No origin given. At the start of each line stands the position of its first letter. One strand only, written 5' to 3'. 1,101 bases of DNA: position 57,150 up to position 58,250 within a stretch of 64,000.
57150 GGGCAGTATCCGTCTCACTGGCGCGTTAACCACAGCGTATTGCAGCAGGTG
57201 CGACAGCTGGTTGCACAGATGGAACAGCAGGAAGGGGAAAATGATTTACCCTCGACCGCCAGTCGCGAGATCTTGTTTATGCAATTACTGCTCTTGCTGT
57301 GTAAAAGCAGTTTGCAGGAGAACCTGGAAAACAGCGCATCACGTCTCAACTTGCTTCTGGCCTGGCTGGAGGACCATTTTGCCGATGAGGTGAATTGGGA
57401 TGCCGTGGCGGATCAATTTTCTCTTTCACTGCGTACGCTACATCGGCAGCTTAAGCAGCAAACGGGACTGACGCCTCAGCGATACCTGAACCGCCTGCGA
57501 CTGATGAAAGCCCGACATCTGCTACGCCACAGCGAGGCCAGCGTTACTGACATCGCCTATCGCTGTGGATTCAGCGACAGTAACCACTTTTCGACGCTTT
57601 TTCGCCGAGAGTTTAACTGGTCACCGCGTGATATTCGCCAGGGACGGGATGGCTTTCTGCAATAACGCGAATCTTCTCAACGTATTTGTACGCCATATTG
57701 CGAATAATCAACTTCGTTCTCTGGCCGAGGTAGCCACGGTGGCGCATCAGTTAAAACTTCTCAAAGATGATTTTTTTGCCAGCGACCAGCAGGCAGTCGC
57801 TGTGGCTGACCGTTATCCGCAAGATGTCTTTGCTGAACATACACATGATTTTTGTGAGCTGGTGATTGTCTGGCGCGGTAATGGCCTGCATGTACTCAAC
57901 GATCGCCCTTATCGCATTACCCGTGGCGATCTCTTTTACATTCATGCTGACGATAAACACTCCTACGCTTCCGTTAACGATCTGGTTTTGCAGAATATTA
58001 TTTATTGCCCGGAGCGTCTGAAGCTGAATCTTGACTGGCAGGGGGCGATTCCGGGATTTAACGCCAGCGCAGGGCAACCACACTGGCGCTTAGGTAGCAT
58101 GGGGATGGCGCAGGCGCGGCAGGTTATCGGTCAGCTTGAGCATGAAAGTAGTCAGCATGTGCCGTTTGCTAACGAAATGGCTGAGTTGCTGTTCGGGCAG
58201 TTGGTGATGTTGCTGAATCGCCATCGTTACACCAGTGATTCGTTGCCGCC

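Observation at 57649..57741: Ambiguous rhaR start: upstream ATG overlapping rhaS versus downstream GTG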

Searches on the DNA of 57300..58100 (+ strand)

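Call 3: search_dna_similar(query=window:57300-58100:+, collection=ecoli_genomes, mode=near, max_rows=30, rows=spread)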
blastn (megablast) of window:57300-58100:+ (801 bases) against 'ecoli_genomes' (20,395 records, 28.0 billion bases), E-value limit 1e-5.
Records with a match: 5419; places in all: 5422; records where one place covers at least 80% of the query: 5412.
Genomes with a match: 5419 of 5426; with a place that covers at least 80% of the query: 5412. Places per genome that has any: lowest 1, median 1, highest 2. On chromosomes: 5420 places; on plasmids: 2.
Best place of each record, by identity: >=99% 1949; 95-99% 3466; 90-95% 4.
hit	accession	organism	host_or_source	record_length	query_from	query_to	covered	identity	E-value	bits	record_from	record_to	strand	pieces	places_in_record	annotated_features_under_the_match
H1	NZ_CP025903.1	Escherichia coli strain 300709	Homo sapiens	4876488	1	801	100%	100.0%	0e+0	1480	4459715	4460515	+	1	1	rhaS: HTH-type transcriptional activator RhaS | rhaR: HTH-type transcriptional activator RhaR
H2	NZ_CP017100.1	Escherichia coli strain K-12 NEB 5-alpha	not applicable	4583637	2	801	100%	100.0%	0e+0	1478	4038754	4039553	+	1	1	rhaS: HTH-type transcriptional activator RhaS | rhaR: HTH-type transcriptional activator RhaR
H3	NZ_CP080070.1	Escherichia coli strain 19SZHZ713Rt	Homo sapiens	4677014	2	801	100%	100.0%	0e+0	1478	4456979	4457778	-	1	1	rhaS: HTH-type transcriptional activator RhaS | rhaR: HTH-type transcriptional activator RhaR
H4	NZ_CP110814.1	Escherichia coli strain THB42-F4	dog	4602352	2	801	100%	100.0%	0e+0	1478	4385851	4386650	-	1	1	rhaS: HTH-type transcriptional activator RhaS | rhaR: HTH-type transcriptional activator RhaR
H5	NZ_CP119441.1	Escherichia coli O121 strain 201805972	Homo sapiens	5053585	2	801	100%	100.0%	0e+0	1478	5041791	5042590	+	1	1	rhaS: HTH-type transcriptional activator RhaS | rhaR: HTH-type transcriptional activator RhaR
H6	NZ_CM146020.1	Escherichia coli strain XPF_3_complete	Pork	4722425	2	801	100%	100.0%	0e+0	1478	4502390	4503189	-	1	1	rhaS: HTH-type transcriptional activator RhaS | rhaR: HTH-type transcriptional activator RhaR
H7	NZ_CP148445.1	Escherichia coli strain Z1323CEC0010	Chicken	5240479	1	801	100%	99.9%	0e+0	1472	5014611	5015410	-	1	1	rhaS: HTH-type transcriptional activator RhaS | rhaR: HTH-type transcriptional activator RhaR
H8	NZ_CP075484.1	Escherichia coli strain NT1N25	pig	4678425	2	799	100%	99.6%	0e+0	1458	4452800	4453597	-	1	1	rhaS: HTH-type transcriptional activator RhaS | rhaR: HTH-type transcriptional activator RhaR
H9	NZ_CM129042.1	Escherichia coli strain 400660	Homo sapiens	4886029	2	799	100%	99.6%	0e+0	1458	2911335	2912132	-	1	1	rhaS: HTH-type transcriptional activator RhaS | rhaR: HTH-type transcriptional activator RhaR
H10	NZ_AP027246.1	Escherichia coli strain JNE120393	Homo sapiens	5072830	2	799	100%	99.5%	0e+0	1452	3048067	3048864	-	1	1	rhaS: HTH-type transcriptional activator RhaS | rhaR: HTH-type transcriptional activator RhaR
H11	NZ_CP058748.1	Escherichia coli strain STLIN_13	Stanley WWTPs_13 WWTPs influent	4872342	2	801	100%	99.0%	0e+0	1434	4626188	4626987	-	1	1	rhaS: HTH-type transcriptional activator RhaS | rhaR: HTH-type transcriptional activator RhaR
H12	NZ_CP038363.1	Escherichia coli O157:H7 strain F7349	missing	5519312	2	801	100%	98.8%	0e+0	1423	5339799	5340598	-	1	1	rhaS: HTH-type transcriptional activator RhaS | rhaR: HTH-type transcriptional activator RhaR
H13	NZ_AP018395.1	Escherichia coli strain TOK-001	Homo sapiens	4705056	2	801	100%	98.8%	0e+0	1423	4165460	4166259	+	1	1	rhaS: HTH-type transcriptional activator RhaS | rhaR: HTH-type transcriptional activator RhaR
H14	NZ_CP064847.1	Escherichia coli strain 20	wastewater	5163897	2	801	100%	98.6%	0e+0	1417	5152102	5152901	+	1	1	rhaS: HTH-type transcriptional activator RhaS | rhaR: HTH-type transcriptional activator RhaR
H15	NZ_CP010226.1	Escherichia coli strain S1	mouse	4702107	2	801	100%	98.5%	0e+0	1411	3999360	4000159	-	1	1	rhaS: HTH-type transcriptional activator RhaS | rhaR: HTH-type transcriptional activator RhaR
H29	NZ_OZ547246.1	Escherichia coli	Homo sapiens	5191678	2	799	100%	97.9%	0e+0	1380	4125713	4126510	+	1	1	rhaS: HTH-type transcriptional activator RhaS | rhaR: HTH-type transcriptional activator RhaR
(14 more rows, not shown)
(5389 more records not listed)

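Call 5: get_annotated_region(hit=H2, flank=1500)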
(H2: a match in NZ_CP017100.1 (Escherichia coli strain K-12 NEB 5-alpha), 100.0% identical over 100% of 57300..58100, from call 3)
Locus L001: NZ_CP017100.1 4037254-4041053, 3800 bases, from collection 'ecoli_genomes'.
description: Escherichia coli strain K-12 NEB 5-alpha chromosome, complete genome
organism: Escherichia coli strain K-12 NEB 5-alpha (NCBI taxid 562)
replicon: chromosome; assembly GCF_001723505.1
host: -; source: not applicable; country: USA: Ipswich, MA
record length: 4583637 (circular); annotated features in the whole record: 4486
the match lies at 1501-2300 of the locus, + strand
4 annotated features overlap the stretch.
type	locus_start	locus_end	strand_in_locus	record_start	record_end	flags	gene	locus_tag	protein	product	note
CDS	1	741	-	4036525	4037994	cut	rhaB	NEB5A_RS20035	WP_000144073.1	rhamnulokinase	-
CDS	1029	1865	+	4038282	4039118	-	rhaS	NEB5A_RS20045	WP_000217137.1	HTH-type transcriptional activator RhaS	-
CDS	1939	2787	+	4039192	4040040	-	rhaR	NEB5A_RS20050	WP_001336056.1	HTH-type transcriptional activator RhaR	-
CDS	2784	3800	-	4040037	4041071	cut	rhaT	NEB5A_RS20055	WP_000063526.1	L-rhamnose/proton symporter RhaT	-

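Call 6: get_annotated_region(hit=H1, flank=1500)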
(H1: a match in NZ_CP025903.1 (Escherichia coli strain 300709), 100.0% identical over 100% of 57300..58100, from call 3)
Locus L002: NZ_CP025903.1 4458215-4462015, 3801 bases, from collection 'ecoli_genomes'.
description: Escherichia coli strain 300709 chromosome, complete genome
organism: Escherichia coli strain 300709 (NCBI taxid 562)
replicon: chromosome; assembly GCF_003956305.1
host: Homo sapiens; source: stool; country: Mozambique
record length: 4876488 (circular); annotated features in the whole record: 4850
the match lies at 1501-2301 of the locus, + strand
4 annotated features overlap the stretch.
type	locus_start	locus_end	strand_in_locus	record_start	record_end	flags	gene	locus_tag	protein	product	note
CDS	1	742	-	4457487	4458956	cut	rhaB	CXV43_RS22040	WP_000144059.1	rhamnulokinase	-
CDS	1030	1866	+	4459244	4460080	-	rhaS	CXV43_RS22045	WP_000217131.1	HTH-type transcriptional activator RhaS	-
CDS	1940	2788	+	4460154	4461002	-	rhaR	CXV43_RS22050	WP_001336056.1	HTH-type transcriptional activator RhaR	-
CDS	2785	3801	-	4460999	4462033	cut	rhaT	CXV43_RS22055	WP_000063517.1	L-rhamnose/proton symporter RhaT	-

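Call 7: get_annotated_region(hit=H29, flank=1500)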
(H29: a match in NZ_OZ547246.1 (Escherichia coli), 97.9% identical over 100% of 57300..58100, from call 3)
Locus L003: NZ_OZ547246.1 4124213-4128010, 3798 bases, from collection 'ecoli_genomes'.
description: Escherichia coli isolate AHB29 chromosome 1, complete sequence
organism: Escherichia coli (NCBI taxid 562)
replicon: chromosome; assembly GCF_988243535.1
host: Homo sapiens; source: blood culture; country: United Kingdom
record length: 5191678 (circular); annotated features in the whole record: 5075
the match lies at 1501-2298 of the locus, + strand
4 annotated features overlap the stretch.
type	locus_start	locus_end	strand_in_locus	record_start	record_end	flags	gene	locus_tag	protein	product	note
CDS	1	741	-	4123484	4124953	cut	rhaB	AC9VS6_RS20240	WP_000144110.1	rhamnulokinase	-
CDS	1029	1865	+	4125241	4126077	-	rhaS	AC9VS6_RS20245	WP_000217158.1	HTH-type transcriptional activator RhaS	-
CDS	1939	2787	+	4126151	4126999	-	rhaR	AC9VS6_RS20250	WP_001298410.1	HTH-type transcriptional activator RhaR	-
CDS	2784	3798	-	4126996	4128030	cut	rhaT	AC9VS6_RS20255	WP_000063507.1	L-rhamnose/proton symporter RhaT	-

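Call 29: search_dna_similar(query=window:57630-57760:+, collection=ecoli_genomes, mode=near, max_rows=60, rows=spread)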
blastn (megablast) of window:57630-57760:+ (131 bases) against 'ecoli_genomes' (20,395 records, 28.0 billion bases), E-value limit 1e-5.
Records with a match: 5418; places in all: 5418; records where one place covers at least 80% of the query: 5416.
Genomes with a match: 5418 of 5426; with a place that covers at least 80% of the query: 5416. Places per genome that has any: lowest 1, median 1, highest 1. On chromosomes: 5416 places; on plasmids: 2.
Best place of each record, by identity: >=99% 1777; 95-99% 3641.
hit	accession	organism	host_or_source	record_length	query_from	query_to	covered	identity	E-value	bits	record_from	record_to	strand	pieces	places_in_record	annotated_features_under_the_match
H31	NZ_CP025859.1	Escherichia coli strain 504239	Homo sapiens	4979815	1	131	100%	100.0%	2e-61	243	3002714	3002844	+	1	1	rhaS: HTH-type transcriptional activator RhaS | rhaR: HTH-type transcriptional activator RhaR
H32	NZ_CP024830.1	Escherichia coli strain CREC-532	Homo sapiens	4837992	1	131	100%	100.0%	2e-61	243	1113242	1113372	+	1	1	rhaS: HTH-type transcriptional activator RhaS | rhaR: HTH-type transcriptional activator RhaR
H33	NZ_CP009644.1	Escherichia coli ER2796 strain K-12 ER2796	-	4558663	1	131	100%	100.0%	2e-61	243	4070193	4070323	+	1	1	rhaS: HTH-type transcriptional activator RhaS | rhaR: HTH-type transcriptional activator RhaR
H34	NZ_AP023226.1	Escherichia coli strain YJ3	Homo sapiens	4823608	1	131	100%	100.0%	2e-61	243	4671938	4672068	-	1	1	rhaS: HTH-type transcriptional activator RhaS | rhaR: HTH-type transcriptional activator RhaR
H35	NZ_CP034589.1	Escherichia coli strain L37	anus swab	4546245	1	131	100%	100.0%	2e-61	243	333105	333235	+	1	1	rhaS: HTH-type transcriptional activator RhaS | rhaR: HTH-type transcriptional activator RhaR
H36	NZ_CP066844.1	Escherichia coli strain Z30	Homo sapiens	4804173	1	131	100%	100.0%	2e-61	243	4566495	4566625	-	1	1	rhaS: HTH-type transcriptional activator RhaS | rhaR: HTH-type transcriptional activator RhaR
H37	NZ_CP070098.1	Escherichia coli strain FDAARGOS_1370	Homo sapiens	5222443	1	131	100%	100.0%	2e-61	243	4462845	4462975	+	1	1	rhaS: HTH-type transcriptional activator RhaS | rhaR: HTH-type transcriptional activator RhaR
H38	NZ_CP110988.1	Escherichia coli strain XYEH3314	Homo sapiens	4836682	1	131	100%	100.0%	2e-61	243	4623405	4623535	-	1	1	rhaS: HTH-type transcriptional activator RhaS | rhaR: HTH-type transcriptional activator RhaR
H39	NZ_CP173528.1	Escherichia coli strain 98210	Homo sapiens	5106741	1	131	100%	100.0%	2e-61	243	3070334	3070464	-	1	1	rhaS: HTH-type transcriptional activator RhaS | rhaR: HTH-type transcriptional activator RhaR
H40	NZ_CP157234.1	Escherichia coli strain 2024CK-00474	Homo sapiens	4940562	1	131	100%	100.0%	2e-61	243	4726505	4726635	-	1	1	rhaS: HTH-type transcriptional activator RhaS | rhaR: HTH-type transcriptional activator RhaR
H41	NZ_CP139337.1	Escherichia coli strain YZ22MPE54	pork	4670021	1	131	100%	100.0%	2e-61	243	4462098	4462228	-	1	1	rhaS: HTH-type transcriptional activator RhaS | rhaR: HTH-type transcriptional activator RhaR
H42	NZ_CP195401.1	Escherichia coli strain 20AR0192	Homo sapiens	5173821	1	131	100%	100.0%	2e-61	243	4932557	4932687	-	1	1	rhaS: HTH-type transcriptional activator RhaS | rhaR: HTH-type transcriptional activator RhaR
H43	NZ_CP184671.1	Escherichia coli HB101 strain HB101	Homo sapiens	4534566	1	131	100%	100.0%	2e-61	243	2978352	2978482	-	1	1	rhaS: HTH-type transcriptional activator RhaS | rhaR: HTH-type transcriptional activator RhaR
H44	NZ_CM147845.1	Escherichia coli strain 45E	farm environment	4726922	1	131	100%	100.0%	2e-61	243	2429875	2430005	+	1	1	rhaS: HTH-type transcriptional activator RhaS | rhaR: HTH-type transcriptional activator RhaR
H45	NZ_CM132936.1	Escherichia coli strain 167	Homo sapiens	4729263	1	131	100%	100.0%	2e-61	243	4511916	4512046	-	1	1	rhaS: HTH-type transcriptional activator RhaS | rhaR: HTH-type transcriptional activator RhaR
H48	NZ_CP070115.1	Escherichia coli strain FDAARGOS_1298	Homo sapiens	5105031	1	131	100%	99.2%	9e-60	237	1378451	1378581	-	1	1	rhaS: HTH-type transcriptional activator RhaS | rhaR: HTH-type transcriptional activator RhaR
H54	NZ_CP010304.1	Escherichia coli O157:H7 str. SS52 strain SS52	Cattle feces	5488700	1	131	100%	98.5%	4e-58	231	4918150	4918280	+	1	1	rhaS: HTH-type transcriptional activator RhaS | rhaR: HTH-type transcriptional activator RhaR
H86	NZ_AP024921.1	Escherichia coli O145:H28 strain 12E115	Homo sapiens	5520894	1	131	100%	97.7%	2e-56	226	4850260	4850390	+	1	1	rhaS: HTH-type transcriptional activator RhaS | rhaR: HTH-type transcriptional activator RhaR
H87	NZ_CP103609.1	Escherichia coli strain 4314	Homo sapiens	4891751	1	131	100%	97.7%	2e-56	226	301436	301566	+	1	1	rhaS: HTH-type transcriptional activator RhaS | rhaR: HTH-type transcriptional activator RhaR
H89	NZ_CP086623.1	Escherichia coli strain RIVM_C037794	Homo sapiens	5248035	1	131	100%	96.2%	4e-53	215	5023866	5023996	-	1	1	rhaS: HTH-type transcriptional activator RhaS | rhaR: HTH-type transcriptional activator RhaR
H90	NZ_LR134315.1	Escherichia coli strain NCTC9064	missing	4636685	72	131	46%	100.0%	6e-22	111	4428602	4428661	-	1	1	rhaR: HTH-type transcriptional activator RhaR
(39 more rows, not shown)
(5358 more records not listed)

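Call 33: get_annotated_region(hit=H54, flank=300)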
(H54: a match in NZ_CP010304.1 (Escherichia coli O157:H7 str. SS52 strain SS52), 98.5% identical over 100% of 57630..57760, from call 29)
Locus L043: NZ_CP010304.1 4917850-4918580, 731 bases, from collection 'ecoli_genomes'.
description: Escherichia coli O157:H7 str. SS52 chromosome, complete genome
organism: Escherichia coli O157:H7 str. SS52 strain SS52 (NCBI taxid 1330457)
replicon: chromosome; assembly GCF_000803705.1
host: -; source: Cattle feces; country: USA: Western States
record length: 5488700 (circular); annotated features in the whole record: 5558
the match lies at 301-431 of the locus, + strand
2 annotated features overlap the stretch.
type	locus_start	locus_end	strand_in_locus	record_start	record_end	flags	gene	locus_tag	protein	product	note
CDS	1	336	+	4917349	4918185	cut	rhaS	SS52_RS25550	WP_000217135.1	HTH-type transcriptional activator RhaS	-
CDS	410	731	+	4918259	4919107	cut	rhaR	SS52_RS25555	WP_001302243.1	HTH-type transcriptional activator RhaR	-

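Call 34: get_annotated_region(hit=H86, flank=300)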
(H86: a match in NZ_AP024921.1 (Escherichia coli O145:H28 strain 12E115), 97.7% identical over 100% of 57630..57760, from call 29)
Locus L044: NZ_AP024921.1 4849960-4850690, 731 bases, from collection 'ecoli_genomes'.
description: Escherichia coli O145:H28 strain 12E115 chromosome, complete genome
organism: Escherichia coli O145:H28 strain 12E115 (NCBI taxid 1078034)
replicon: chromosome; assembly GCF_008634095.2
host: Homo sapiens; source: -; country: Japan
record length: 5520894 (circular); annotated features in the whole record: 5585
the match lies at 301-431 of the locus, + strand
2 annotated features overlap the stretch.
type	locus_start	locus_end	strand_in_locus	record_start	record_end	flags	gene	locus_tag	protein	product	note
CDS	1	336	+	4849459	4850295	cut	rhaS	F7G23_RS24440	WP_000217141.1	HTH-type transcriptional activator RhaS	-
CDS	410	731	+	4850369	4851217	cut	rhaR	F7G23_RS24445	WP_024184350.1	HTH-type transcriptional activator RhaR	-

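Call 35: get_annotated_region(hit=H89, flank=300)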
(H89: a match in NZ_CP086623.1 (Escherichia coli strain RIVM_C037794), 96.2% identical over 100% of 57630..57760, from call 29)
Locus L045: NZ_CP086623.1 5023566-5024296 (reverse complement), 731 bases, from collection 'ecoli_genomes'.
description: Escherichia coli strain RIVM_C037794 chromosome, complete genome
organism: Escherichia coli strain RIVM_C037794 (NCBI taxid 562)
replicon: chromosome; assembly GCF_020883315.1
host: Homo sapiens; source: -; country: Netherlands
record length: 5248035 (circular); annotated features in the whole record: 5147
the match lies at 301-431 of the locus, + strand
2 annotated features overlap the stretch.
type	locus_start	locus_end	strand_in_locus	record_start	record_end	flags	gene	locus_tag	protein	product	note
CDS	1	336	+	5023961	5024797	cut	rhaS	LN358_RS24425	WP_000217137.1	HTH-type transcriptional activator RhaS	-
CDS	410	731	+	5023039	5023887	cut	rhaR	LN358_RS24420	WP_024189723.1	HTH-type transcriptional activator RhaR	-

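Call 36: get_annotated_region(hit=H90, flank=1500)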
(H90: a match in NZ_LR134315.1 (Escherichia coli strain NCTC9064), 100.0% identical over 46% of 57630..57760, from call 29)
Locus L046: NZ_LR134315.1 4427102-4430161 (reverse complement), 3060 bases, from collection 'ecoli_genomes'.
description: Escherichia coli strain NCTC9064 chromosome 1, complete sequence
organism: Escherichia coli strain NCTC9064 (NCBI taxid 562)
replicon: chromosome; assembly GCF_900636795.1
host: missing; source: not available: to be reported later; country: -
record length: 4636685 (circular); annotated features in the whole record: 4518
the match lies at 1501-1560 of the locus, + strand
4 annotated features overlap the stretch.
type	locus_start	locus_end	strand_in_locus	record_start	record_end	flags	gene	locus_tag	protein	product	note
CDS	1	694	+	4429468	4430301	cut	fdhD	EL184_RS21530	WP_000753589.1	formate dehydrogenase accessory sulfurtransferase FdhD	-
CDS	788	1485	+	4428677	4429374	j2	-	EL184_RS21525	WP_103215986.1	IS1-like element IS1A family transposase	programmed frameshift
CDS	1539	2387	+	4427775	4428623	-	rhaR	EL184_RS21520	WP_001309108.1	HTH-type transcriptional activator RhaR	-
CDS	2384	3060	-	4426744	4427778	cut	rhaT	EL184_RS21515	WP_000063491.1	L-rhamnose/proton symporter RhaT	-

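Call 37: get_annotated_region(hit=H48, flank=300)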
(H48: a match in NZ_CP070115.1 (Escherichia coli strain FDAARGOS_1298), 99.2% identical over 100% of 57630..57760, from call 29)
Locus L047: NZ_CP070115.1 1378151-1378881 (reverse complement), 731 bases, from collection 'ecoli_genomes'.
description: Escherichia coli strain FDAARGOS_1298 chromosome, complete genome
organism: Escherichia coli strain FDAARGOS_1298 (NCBI taxid 562)
replicon: chromosome; assembly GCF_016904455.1
host: Homo sapiens; source: missing; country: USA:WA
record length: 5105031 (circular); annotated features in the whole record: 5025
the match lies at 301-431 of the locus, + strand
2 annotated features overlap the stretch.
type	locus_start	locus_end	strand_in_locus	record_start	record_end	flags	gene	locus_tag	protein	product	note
CDS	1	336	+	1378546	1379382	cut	rhaS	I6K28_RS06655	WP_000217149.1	HTH-type transcriptional activator RhaS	-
CDS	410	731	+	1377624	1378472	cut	rhaR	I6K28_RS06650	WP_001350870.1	HTH-type transcriptional activator RhaR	-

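Call 38: get_annotated_region(hit=H87, flank=300)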
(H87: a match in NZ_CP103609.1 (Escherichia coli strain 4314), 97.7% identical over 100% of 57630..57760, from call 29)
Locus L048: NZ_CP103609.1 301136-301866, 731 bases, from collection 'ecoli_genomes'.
description: Escherichia coli strain 4314 chromosome, complete genome
organism: Escherichia coli strain 4314 (NCBI taxid 562)
replicon: chromosome; assembly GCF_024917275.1
host: Homo sapiens; source: blood; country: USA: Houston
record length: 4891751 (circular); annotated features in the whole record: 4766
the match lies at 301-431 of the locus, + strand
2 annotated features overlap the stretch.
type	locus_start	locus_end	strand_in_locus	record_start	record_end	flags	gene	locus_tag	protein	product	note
CDS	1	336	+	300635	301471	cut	rhaS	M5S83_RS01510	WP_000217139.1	HTH-type transcriptional activator RhaS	-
CDS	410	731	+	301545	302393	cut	rhaR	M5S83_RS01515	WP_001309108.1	HTH-type transcriptional activator RhaR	-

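Call 78: search_rna_families(source=window, start=57400, end=57950, threshold=evalue, max_evalue=1)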
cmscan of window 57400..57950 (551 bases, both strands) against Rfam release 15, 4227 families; matches with E-value up to 1: 0.
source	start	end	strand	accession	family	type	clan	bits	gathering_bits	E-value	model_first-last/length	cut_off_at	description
